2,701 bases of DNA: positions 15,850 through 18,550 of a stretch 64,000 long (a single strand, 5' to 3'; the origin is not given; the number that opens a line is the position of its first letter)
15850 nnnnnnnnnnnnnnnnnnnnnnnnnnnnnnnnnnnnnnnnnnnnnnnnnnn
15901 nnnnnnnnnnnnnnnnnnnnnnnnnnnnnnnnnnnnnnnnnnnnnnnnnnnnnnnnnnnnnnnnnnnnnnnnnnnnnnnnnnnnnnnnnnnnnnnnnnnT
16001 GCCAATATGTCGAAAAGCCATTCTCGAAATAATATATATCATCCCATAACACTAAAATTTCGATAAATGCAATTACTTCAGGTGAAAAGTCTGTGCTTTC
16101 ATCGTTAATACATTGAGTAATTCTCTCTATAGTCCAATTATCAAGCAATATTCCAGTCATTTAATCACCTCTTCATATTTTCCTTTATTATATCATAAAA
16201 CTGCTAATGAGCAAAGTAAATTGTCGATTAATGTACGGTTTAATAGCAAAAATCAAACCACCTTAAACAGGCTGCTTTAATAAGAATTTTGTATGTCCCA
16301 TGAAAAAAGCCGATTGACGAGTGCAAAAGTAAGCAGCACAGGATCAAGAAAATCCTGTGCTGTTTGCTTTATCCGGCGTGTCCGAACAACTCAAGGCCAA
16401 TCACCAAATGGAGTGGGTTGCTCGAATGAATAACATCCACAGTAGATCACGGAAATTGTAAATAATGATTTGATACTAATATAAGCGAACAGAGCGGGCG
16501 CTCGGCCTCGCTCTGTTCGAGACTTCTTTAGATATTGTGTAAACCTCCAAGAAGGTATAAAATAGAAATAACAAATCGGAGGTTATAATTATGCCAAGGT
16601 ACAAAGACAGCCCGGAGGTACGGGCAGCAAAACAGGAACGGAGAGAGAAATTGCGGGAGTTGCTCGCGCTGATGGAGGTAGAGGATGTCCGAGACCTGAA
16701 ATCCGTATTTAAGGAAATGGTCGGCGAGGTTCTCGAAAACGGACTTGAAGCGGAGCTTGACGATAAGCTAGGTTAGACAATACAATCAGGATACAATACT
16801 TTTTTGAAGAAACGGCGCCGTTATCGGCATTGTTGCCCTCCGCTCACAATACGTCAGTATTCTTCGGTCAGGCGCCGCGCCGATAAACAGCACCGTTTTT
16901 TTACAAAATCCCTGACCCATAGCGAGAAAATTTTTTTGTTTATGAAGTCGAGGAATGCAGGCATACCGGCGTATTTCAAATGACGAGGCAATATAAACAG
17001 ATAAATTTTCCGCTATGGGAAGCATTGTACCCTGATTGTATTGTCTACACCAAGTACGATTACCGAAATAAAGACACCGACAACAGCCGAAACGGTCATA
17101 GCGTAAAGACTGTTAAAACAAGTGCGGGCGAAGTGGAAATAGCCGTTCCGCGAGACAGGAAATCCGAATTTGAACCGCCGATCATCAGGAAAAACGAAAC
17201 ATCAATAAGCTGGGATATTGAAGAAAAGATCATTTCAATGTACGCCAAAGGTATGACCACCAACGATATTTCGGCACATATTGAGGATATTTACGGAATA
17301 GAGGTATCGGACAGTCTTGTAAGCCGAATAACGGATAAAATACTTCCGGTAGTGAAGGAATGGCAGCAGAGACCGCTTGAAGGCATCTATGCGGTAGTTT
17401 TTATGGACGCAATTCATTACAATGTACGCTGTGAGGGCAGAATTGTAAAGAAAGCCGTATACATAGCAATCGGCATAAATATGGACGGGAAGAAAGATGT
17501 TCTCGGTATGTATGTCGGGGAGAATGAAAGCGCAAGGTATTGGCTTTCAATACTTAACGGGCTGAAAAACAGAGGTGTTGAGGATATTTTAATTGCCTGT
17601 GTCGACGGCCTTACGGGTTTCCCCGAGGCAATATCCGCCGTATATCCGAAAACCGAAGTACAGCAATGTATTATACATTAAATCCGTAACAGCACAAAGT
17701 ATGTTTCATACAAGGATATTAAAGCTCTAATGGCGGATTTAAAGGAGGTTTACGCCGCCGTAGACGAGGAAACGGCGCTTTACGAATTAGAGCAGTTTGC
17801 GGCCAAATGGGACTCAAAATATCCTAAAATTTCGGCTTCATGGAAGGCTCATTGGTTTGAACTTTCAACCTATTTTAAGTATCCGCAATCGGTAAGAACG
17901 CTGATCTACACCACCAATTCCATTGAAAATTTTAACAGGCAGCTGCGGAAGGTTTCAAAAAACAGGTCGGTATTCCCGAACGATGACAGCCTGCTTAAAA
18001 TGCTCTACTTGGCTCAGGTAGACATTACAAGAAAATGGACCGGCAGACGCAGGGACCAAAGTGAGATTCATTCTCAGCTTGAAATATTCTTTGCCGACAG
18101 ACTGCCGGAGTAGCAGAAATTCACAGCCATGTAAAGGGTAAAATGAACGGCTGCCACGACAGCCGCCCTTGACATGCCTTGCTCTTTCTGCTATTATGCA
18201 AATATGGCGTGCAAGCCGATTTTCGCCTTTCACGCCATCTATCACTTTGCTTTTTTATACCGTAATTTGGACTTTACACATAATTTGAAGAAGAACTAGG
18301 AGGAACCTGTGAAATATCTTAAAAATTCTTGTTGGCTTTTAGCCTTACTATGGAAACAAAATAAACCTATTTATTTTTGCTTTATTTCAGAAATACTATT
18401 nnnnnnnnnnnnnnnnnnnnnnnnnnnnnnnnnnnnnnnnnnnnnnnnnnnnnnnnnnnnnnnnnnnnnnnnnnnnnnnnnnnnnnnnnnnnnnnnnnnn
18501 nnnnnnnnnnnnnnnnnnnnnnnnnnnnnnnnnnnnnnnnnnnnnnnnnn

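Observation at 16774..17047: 270-bp miniature element with perfect 17-bp terminal inverted repeats and a TA target duplication, inserted inside the IS256 transposase gene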

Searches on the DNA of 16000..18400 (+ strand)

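Call 5: search_rna_families(source=window, start=16000, end=18400, threshold=evalue, max_evalue=10, show_alignments=3)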
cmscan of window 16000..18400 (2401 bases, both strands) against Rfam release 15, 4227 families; matches with E-value up to 10: 2.
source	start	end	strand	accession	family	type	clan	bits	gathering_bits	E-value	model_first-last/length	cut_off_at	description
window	16033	16110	-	RF01586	snoR09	Gene; snRNA; snoRNA; CD-box;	-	21.5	50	6.9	1-84/84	no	small nucleolar RNA snoR09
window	16771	16860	-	RF01561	DdR11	Gene; snRNA; snoRNA; CD-box;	-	19.5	65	1.2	1-76/76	no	Dictyostelium snoRNA DdR11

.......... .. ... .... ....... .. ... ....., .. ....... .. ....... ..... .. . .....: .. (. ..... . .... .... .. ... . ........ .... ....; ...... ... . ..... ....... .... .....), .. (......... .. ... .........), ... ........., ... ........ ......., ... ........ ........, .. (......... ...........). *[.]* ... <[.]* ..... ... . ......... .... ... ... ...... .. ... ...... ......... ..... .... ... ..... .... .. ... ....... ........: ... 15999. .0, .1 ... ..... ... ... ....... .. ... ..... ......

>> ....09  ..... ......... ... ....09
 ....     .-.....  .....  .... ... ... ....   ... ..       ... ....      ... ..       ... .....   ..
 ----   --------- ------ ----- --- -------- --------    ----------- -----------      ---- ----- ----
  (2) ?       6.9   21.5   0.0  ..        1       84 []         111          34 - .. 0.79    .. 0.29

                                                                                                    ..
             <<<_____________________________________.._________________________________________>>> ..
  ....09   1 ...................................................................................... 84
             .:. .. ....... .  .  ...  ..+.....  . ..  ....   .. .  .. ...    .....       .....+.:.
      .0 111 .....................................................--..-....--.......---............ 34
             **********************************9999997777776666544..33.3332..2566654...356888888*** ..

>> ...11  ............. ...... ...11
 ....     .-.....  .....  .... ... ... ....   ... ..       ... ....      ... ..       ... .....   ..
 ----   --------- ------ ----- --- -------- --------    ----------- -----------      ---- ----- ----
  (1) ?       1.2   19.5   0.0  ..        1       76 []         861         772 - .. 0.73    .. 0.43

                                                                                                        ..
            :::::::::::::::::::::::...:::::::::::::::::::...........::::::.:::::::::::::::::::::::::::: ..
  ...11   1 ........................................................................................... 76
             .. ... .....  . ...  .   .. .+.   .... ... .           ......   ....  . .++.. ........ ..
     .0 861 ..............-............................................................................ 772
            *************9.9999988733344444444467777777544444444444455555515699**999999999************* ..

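Call 20: search_dna_similar(query=window:16500-18320:+, collection=plasmids, mode=distant, max_rows=15)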
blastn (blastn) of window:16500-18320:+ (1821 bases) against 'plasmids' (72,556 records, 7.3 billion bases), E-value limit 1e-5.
Records with a match: 374; places in all: 642; records where one place covers at least 80% of the query: 0.
Best place of each record, by identity: 60-80% 374.
By first word of the organism name: Escherichia 175; Sinorhizobium 103; Clostridium 17; Erwinia 9; Pseudomonas 9; Klebsiella 8; Salmonella 7; Moraxella 5; Acinetobacter 5; Bacteroides 4; and 21 more.
By predicted mobility (MOB-suite, as given by PLSDB): conjugative 239; mobilizable 80; non-mobilizable 55.
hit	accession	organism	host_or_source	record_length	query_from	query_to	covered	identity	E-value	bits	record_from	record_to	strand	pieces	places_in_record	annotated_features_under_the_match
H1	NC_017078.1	Selenomonas ruminantium subsp. lactilytica TAM6421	-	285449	553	1557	55%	67.9%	2e-89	338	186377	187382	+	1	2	none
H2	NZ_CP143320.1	Cetobacterium somerae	intestine of Yellow Catfish,pure culture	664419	547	1541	55%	66.7%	2e-69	272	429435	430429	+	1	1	IS256 family transposase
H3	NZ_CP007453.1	Peptoclostridium acidaminophilum DSM 3953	black mud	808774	829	1487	36%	63.7%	8e-11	78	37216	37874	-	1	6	IS256 family transposase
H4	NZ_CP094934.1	Paraclostridium bifermentans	Homo sapiens,feces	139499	738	1214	26%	66.9%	2e-32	149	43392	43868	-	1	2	IS256 family transposase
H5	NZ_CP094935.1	Paraclostridium bifermentans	Homo sapiens,feces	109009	738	1214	26%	66.9%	2e-32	149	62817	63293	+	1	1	IS256 family transposase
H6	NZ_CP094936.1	Paraclostridium bifermentans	Homo sapiens,feces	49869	738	1214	26%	66.9%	2e-32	149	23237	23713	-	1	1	IS256 family transposase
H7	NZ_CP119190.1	Clostridium perfringens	goat,fecal sample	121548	829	1244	23%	65.2%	4e-15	92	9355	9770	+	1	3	none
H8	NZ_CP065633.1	Clostridium perfringens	-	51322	829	1244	23%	65.2%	4e-15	92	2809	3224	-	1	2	IS256 family transposase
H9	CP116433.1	Clostridium perfringens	Ruminant,Cell culture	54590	829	1244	23%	65.0%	5e-14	88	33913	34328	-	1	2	none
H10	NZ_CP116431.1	Clostridium perfringens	Ruminant,Cell culture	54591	829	1244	23%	65.0%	5e-14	88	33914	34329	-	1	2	IS256 family transposase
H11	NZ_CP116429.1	Clostridium perfringens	Ruminant,Cell culture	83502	829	1244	23%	65.0%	5e-14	88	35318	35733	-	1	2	IS256 family transposase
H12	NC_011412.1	Clostridium perfringens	-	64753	829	1244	23%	64.7%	2e-12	83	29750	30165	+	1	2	none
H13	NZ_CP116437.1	Clostridium perfringens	Ruminant,Cell culture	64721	829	1244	23%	64.7%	2e-12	83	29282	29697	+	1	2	none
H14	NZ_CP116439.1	Clostridium perfringens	Ruminant,Cell culture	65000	829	1244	23%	64.7%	2e-12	83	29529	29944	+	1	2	none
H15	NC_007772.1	Clostridium perfringens CPE str. F4969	-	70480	829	1244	23%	64.3%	3e-10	75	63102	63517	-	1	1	none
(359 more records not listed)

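Call 21: search_dna_similar(query=window:16774-17047:+, collection=phages, mode=distant, max_rows=15)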
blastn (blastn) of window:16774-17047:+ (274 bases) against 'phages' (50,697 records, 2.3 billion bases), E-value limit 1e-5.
No match.

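Call 36: search_dna_similar(query=window:16774-17047:+, collection=plasmids, mode=distant, max_evalue=1, max_rows=15)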
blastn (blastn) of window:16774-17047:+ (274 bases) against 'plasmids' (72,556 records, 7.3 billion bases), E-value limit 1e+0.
No match.

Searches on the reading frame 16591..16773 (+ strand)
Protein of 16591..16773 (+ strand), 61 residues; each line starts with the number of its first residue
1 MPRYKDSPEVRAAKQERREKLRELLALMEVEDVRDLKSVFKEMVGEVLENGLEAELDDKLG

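Call 64: find_encoding_contigs(protein=window:16591-16773:+, flank=4000, max_places=10)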
Protein seq(61 aa) (61 aa): 20 contigs read that carry it; 10 places shown.
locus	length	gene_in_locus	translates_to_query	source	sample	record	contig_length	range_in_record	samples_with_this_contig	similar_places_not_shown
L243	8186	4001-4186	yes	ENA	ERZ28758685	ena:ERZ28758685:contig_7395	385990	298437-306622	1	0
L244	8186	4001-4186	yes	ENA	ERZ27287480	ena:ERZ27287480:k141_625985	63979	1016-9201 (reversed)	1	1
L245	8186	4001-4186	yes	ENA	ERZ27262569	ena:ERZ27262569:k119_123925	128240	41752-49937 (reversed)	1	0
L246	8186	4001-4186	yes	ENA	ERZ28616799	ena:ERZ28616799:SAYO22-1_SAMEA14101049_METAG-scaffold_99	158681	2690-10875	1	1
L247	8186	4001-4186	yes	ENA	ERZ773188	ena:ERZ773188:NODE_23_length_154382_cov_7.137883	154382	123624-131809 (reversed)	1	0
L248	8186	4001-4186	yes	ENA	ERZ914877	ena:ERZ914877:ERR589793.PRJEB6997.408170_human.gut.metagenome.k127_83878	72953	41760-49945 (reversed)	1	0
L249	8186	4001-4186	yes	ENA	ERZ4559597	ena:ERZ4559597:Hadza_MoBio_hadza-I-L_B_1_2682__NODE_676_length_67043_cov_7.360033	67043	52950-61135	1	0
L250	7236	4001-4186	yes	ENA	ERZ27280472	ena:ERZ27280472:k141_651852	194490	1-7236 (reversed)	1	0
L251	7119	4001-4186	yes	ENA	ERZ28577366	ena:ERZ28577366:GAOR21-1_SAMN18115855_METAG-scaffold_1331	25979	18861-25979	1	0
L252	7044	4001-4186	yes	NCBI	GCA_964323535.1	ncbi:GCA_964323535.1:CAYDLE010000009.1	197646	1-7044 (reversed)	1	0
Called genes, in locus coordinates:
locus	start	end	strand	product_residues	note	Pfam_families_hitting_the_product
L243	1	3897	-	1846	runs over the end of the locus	PF13802:Gal_mutarotas_2, PF01055:Glyco_hydro_31_2nd, PF21365:Glyco_hydro_31_3rd, PF06439:3keto-disac_hyd (faint)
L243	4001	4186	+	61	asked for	-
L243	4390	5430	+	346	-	PF00872:Transposase_mut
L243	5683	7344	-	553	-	PF00933:Glyco_hydro_3, PF01915:Glyco_hydro_3_C, PF14310:Fn3-like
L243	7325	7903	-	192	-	PF00933:Glyco_hydro_3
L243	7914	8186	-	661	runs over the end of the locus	PF02449:Glyco_hydro_42, PF08532:Glyco_hydro_42M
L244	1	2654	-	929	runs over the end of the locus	PF01547:SBP_bac_1, PF13416:SBP_bac_8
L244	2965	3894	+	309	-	-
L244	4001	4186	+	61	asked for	-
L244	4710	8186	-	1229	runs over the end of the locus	PF18072:FGAR-AT_linker, PF00586:AIRS (faint), PF02769:AIRS_C, PF13507:GATase_5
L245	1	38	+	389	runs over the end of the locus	PF13556:HTH_30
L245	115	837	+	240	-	PF00037:Fer4 (weak), PF12797:Fer4_2 (weak), PF12837:Fer4_6, PF13237:Fer4_10, PF14697:Fer4_21, PF12838:Fer4_7, PF13187:Fer4_9 (weak), PF27217:AF_0155, +1 more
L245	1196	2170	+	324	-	PF02368:Big_2, PF02557:VanY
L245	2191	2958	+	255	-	PF01925:TauE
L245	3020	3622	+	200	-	PF00239:Resolvase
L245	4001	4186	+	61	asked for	-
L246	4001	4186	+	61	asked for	-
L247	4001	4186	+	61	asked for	-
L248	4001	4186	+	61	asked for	-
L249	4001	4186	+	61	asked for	-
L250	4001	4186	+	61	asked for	-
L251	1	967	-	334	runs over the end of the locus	PF13481:AAA_25, PF06745:ATPase (faint)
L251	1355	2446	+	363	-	-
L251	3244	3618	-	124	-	-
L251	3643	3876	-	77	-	-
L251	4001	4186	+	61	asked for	-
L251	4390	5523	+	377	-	PF00872:Transposase_mut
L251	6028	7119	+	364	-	?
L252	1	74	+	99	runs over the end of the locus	-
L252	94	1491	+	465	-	PF01637:ATPase_2, PF13191:AAA_16 (weak), PF13173:AAA_14, PF13401:AAA_22 (weak), PF03008:DUF234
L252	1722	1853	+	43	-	-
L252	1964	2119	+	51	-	-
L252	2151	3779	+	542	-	PF00239:Resolvase, PF07508:Recombinase, PF13408:Zn_ribbon_recom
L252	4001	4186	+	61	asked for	-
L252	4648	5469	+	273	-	PF00872:Transposase_mut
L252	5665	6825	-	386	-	PF00004:AAA, PF07724:AAA_2 (faint)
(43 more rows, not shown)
